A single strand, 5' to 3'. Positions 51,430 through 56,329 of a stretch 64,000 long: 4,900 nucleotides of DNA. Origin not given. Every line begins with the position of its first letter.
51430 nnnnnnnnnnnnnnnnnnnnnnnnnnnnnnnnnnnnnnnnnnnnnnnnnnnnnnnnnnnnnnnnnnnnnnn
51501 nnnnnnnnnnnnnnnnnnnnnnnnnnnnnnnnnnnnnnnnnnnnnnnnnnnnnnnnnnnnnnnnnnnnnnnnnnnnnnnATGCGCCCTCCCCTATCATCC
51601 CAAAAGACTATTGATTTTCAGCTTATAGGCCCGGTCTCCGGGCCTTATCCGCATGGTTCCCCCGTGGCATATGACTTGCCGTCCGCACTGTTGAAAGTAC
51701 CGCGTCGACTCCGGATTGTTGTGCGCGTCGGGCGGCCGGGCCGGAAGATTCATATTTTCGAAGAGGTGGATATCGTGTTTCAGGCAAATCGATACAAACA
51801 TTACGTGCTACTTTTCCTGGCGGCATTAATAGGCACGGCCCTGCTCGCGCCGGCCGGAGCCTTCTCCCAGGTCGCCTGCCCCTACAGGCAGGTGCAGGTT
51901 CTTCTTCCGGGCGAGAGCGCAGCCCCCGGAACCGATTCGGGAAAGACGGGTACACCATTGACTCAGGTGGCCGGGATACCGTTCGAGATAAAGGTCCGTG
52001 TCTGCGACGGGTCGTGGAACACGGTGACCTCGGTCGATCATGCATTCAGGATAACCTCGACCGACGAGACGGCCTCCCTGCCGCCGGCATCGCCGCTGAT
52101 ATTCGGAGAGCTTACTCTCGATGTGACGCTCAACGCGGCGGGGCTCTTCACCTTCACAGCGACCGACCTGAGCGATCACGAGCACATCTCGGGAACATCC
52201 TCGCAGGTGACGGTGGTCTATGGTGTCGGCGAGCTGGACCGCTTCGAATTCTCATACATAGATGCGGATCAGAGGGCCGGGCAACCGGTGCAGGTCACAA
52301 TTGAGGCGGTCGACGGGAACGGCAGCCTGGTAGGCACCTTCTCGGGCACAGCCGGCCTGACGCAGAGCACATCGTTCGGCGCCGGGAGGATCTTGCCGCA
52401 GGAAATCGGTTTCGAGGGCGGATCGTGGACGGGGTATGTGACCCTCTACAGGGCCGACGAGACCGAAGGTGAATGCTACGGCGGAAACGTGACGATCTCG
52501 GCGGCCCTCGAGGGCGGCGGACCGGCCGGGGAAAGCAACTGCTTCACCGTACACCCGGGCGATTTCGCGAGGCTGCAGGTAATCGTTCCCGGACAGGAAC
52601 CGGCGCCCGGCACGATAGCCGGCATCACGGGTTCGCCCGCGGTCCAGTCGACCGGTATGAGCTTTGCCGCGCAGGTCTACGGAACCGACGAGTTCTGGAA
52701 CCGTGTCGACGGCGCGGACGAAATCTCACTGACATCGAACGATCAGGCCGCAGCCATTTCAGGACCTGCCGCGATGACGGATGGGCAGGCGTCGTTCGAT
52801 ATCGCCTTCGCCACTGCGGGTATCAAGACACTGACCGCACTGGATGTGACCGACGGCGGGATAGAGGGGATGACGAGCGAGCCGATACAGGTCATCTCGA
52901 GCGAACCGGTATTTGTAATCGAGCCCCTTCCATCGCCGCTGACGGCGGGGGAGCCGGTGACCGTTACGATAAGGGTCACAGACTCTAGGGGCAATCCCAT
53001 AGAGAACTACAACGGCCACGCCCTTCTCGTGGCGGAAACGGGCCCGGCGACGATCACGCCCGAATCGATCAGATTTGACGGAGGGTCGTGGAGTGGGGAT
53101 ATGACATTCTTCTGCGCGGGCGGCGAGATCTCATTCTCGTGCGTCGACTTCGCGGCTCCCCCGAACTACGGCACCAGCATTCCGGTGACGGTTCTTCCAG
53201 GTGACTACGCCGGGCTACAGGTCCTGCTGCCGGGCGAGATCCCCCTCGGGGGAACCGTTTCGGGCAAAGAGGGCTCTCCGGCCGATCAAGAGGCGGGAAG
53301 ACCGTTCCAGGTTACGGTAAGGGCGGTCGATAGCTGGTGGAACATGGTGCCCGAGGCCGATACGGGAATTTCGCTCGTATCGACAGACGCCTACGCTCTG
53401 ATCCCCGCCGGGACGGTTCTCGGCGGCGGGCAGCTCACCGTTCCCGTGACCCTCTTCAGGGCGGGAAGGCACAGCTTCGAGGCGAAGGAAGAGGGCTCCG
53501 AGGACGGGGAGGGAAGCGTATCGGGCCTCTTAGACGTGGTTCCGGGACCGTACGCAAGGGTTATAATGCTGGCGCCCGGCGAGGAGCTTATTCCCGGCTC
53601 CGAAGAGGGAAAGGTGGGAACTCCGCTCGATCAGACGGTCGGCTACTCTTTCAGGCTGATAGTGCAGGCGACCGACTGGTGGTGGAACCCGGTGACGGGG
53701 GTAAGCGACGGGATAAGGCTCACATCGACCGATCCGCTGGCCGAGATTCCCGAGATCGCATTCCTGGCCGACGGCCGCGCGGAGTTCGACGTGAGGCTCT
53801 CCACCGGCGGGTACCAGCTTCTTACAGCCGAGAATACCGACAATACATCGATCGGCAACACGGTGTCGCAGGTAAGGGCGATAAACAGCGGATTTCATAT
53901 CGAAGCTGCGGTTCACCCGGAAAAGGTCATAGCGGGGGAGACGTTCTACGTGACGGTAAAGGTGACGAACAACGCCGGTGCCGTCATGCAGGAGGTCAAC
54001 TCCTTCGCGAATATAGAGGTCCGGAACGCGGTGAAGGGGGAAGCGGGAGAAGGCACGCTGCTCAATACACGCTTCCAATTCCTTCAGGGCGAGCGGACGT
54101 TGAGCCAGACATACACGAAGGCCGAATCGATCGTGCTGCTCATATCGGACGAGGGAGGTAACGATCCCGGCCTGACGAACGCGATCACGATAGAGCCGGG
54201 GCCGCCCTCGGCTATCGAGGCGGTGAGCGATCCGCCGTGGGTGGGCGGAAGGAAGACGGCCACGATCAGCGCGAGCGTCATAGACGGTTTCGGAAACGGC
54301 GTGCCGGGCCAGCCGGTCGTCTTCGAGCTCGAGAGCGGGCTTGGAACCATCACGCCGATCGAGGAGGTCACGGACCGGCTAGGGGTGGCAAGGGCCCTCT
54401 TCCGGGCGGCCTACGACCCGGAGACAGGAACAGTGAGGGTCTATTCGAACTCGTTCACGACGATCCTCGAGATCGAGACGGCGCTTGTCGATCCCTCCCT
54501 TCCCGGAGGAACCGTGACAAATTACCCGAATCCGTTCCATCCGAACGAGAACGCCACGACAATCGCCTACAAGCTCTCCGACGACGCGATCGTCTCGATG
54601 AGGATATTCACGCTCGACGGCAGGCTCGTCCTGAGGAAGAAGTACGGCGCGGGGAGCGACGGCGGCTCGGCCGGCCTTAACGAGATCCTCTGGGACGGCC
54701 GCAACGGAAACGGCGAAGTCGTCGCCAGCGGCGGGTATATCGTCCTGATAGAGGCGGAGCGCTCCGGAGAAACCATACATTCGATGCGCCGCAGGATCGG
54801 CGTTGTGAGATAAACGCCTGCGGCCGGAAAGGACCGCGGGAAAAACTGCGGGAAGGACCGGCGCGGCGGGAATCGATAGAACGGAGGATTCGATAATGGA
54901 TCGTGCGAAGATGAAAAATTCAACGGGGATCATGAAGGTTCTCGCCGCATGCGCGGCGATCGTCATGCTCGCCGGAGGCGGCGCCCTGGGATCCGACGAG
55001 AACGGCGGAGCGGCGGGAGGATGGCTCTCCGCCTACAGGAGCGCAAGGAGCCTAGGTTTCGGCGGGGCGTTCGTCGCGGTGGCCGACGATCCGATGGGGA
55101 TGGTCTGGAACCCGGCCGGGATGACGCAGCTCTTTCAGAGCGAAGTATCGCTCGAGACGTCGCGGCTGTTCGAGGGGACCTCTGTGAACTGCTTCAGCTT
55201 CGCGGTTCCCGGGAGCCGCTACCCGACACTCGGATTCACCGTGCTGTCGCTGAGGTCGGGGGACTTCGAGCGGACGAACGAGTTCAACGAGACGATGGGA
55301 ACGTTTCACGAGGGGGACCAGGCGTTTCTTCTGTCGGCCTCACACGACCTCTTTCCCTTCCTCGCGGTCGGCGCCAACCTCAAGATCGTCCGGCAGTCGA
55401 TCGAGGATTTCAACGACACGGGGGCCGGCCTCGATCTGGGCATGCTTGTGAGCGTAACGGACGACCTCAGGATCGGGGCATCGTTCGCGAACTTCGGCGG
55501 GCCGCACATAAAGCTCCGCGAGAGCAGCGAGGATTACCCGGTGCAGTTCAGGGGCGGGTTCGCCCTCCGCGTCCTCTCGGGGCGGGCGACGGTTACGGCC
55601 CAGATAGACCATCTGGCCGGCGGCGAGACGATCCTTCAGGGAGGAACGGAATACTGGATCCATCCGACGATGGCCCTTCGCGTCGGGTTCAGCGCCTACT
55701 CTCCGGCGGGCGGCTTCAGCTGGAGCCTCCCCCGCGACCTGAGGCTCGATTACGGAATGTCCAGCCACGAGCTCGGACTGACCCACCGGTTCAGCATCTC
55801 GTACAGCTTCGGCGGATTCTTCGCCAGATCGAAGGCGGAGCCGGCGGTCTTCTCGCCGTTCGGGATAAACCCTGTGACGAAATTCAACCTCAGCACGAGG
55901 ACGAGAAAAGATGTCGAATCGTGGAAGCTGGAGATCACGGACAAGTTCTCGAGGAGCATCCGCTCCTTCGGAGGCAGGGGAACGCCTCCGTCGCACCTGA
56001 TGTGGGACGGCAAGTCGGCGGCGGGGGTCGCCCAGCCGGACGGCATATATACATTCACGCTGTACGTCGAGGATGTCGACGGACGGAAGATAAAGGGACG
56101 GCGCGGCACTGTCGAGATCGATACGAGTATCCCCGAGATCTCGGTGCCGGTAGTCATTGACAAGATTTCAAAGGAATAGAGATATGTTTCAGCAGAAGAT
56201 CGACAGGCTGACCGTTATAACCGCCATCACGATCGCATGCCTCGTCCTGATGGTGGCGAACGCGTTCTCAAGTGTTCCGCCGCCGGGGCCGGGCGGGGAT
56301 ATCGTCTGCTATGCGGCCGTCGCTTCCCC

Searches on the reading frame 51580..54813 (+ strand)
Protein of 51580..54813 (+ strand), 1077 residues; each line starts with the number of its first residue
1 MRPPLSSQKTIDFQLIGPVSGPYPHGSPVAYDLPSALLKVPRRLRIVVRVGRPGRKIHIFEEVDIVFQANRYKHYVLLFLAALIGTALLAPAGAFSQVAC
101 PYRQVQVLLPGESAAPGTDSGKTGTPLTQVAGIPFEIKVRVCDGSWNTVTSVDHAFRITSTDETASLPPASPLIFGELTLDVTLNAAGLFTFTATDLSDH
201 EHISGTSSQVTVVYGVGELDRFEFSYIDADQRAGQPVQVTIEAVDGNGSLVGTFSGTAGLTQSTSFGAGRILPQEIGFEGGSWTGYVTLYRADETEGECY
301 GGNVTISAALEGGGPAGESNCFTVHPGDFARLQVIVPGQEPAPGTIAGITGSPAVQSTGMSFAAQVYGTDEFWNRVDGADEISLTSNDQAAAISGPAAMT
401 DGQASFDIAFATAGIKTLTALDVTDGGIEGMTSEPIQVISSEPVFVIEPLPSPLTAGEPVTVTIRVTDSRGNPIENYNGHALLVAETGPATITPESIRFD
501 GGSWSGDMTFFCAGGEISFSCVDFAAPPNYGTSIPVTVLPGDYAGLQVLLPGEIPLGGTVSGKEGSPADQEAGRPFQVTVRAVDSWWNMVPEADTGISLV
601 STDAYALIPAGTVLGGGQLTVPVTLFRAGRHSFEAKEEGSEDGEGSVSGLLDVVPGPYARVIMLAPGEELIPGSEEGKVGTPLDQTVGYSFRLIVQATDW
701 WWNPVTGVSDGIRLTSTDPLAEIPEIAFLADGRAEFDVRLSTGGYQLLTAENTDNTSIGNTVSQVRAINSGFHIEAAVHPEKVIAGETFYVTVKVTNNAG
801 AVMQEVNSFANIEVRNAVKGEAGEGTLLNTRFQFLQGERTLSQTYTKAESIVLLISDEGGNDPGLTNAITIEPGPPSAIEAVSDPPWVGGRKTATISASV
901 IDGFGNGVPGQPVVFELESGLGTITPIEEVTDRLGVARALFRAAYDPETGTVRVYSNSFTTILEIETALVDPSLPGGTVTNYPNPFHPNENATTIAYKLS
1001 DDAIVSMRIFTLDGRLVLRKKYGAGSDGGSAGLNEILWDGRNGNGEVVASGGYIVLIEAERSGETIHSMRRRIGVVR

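Call 6: search_protein_families(library=pfam, proteins=[window:51580-54813:+], max_evalue=0.001)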
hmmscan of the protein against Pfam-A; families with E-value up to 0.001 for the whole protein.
window:51580-54813:+ (1077 aa): 2 families
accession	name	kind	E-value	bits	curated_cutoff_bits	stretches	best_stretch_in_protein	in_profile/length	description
PF02369.22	Big_1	-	7.9e-12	45.6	34.9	1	890-941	15-66/93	Bacterial Ig-like domain (group 1)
PF13860.13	FlgD_ig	-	4.7e-05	23.7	27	1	992-1062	11-78/79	FlgD Ig-like domain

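Call 12: search_protein_families(library=ncbifam, proteins=[window:51775-54813:+], max_evalue=0.001)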
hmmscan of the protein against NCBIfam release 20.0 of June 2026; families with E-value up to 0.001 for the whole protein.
window:51775-54813:+ (1012 aa): 4 families
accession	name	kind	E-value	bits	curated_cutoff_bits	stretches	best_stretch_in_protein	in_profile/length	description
NF052323.1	T9SSA_dep_M6i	equivalog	6.8e-09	34.2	600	1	909-1004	953-1036/1043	T9SS-dependent M6-like inactivated metalloprotease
NF033707.1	T9SS_sortase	equivalog_domain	1.3e-07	29.7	420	1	889-995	975-1078/1095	type IX secretion system sortase PorU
NF052228.1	T9SS_PorZ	equivalog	1.7e-07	30.1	260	1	912-1000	671-748/757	type IX secretion system anionic LPS delivery protein PorZ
NF009452.0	PRK12812.1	equivalog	0.00025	20.4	258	1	935-1002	149-215/289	flagellar basal body rod modification protein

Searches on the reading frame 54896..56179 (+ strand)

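Call 6: search_protein_families(library=pfam, proteins=[window:54896-56179:+], max_evalue=0.001)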
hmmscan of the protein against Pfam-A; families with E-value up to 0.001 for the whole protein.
window:54896-56179:+ (427 aa): 1 family
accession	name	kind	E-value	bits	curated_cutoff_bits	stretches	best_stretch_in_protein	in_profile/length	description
PF13860.13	FlgD_ig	-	0.00016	22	27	1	329-391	11-75/79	FlgD Ig-like domain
